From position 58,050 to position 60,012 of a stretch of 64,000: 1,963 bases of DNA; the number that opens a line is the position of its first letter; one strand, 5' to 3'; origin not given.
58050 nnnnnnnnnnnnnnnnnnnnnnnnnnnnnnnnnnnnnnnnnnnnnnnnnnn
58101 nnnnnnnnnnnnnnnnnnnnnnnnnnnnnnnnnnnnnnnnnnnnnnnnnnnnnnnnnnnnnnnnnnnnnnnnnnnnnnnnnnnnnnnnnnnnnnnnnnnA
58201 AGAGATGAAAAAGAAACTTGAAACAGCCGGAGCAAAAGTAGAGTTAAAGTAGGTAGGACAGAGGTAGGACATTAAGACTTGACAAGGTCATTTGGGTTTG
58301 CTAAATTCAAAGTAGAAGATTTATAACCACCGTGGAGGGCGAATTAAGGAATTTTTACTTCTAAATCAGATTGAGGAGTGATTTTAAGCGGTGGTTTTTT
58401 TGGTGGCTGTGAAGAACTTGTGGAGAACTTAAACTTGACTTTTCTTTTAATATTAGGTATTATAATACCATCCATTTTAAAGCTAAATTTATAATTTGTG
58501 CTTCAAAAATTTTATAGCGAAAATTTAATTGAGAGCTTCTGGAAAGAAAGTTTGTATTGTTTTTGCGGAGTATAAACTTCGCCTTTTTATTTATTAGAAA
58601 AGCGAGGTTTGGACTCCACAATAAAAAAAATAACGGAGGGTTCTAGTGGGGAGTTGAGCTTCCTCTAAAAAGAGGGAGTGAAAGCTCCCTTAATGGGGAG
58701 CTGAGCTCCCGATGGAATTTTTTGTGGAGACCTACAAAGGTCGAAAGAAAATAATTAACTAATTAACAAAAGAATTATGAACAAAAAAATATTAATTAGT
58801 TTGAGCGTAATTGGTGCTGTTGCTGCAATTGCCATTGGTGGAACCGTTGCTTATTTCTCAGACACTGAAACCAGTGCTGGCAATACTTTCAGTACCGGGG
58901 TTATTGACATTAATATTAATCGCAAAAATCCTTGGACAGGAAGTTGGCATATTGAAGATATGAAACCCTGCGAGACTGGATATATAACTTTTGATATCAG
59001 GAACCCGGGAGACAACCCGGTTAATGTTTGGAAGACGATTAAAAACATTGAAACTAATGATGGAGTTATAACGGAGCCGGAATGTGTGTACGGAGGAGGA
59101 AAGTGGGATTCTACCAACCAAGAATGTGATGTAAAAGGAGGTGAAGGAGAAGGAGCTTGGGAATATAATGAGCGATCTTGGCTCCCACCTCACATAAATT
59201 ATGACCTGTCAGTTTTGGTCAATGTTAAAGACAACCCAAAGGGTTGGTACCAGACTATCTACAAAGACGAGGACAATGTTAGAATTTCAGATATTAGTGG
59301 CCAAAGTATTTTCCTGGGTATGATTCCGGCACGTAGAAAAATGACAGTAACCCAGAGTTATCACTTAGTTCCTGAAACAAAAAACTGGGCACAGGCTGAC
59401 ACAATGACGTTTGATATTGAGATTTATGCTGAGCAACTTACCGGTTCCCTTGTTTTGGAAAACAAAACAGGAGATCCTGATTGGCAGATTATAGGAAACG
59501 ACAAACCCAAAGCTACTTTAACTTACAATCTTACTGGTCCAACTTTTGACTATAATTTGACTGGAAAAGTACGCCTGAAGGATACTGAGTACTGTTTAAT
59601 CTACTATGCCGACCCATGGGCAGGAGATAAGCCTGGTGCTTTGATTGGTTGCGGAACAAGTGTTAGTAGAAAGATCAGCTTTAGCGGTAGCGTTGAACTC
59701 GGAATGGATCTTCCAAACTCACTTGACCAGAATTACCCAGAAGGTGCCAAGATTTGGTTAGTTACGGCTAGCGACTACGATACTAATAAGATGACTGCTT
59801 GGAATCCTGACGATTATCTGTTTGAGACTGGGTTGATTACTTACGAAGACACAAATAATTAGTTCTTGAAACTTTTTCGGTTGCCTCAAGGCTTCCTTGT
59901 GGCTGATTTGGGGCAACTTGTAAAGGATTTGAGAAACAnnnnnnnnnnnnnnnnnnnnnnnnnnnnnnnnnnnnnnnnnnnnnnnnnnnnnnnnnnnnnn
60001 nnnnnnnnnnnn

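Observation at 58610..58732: Triple GGGAG/CTCCC hairpin array enclosed by a long-range stem in the leader of the TasA-like operon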

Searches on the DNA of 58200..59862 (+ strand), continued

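Call 21: search_rna_families(sources=[L007, L011, L012, L015, L021, L022], threshold=evalue, max_evalue=1, show_alignments=3)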
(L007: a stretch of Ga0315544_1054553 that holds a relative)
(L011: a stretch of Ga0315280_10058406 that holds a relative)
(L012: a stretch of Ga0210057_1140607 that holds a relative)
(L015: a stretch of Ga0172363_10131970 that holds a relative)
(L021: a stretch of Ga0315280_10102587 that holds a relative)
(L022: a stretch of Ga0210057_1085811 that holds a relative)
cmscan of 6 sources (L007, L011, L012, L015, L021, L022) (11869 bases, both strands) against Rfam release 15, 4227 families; matches with E-value up to 1: 5.
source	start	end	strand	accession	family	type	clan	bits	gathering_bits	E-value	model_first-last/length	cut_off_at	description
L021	219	312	+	RF04121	mir-1289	Gene; miRNA;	-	28.8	66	0.019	1-91/91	no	mir-1289 microRNA precursor family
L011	772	853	-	RF04106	mir-1303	Gene; miRNA;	-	25.2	107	0.37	1-85/85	no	mir-1303 microRNA precursor family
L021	465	602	+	RF02069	STnc70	Gene; sRNA;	-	23.9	40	0.23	1-149/149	no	Enterobacterial sRNA STnc70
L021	222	307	-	RF04121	mir-1289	Gene; miRNA;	-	23.6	66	0.55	1-91/91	no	mir-1289 microRNA precursor family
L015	480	630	+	RF01295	SCARNA7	Gene; snRNA; snoRNA; scaRNA;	-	19.2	65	0.3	1-330/330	no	Small Cajal body-specific RNA 7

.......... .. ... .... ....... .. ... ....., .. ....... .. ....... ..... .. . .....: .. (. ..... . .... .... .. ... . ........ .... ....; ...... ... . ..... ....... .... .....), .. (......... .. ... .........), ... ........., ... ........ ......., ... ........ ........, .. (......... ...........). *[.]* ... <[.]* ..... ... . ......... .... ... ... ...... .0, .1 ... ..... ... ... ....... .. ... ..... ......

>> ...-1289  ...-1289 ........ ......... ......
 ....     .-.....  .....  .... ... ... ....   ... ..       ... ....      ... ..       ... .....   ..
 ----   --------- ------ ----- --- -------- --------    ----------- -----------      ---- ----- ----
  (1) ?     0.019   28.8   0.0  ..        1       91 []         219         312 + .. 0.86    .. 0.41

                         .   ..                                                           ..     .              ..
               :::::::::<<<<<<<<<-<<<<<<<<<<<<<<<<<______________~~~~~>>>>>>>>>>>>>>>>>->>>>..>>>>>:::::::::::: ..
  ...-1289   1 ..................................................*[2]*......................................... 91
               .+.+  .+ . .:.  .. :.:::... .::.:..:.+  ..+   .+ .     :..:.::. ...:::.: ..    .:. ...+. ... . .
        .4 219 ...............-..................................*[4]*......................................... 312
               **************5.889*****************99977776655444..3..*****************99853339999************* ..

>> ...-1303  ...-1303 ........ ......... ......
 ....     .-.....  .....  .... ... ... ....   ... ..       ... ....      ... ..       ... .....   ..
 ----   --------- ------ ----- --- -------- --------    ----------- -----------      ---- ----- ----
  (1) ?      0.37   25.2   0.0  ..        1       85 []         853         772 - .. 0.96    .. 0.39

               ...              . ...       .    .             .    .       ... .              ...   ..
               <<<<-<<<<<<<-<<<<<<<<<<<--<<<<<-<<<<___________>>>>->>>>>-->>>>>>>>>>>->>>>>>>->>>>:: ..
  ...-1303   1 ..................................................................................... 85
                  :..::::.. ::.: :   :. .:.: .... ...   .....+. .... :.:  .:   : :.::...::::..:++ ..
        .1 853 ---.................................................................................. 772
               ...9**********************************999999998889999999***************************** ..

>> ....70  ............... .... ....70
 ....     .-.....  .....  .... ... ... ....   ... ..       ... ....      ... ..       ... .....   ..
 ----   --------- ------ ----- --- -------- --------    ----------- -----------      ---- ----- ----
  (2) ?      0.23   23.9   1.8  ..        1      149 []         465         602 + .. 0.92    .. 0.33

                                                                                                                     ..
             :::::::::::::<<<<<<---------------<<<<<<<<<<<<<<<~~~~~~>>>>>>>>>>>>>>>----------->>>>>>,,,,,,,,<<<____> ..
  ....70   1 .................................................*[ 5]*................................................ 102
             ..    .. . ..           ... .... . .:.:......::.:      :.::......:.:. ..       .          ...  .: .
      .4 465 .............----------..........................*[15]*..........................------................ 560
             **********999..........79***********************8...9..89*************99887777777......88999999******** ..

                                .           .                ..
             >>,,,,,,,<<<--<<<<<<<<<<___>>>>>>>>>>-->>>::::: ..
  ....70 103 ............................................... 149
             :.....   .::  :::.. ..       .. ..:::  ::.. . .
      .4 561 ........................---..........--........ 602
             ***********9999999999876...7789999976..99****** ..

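Call 85: build_rna_model(alignment_id=A4, structure=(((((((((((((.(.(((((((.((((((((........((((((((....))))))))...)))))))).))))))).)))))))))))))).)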
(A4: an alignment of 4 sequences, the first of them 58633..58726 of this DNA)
Model R1 built from alignment A4 (4 sequences, 95 columns); structure: as given.
model positions 95; base pairs 37; branch points 0; effective number of sequences 0.58; information 0.602 bits per position. Calibrated on 0.2 Mb of random sequence (short: E-values are rough).
structure used (alignment columns):
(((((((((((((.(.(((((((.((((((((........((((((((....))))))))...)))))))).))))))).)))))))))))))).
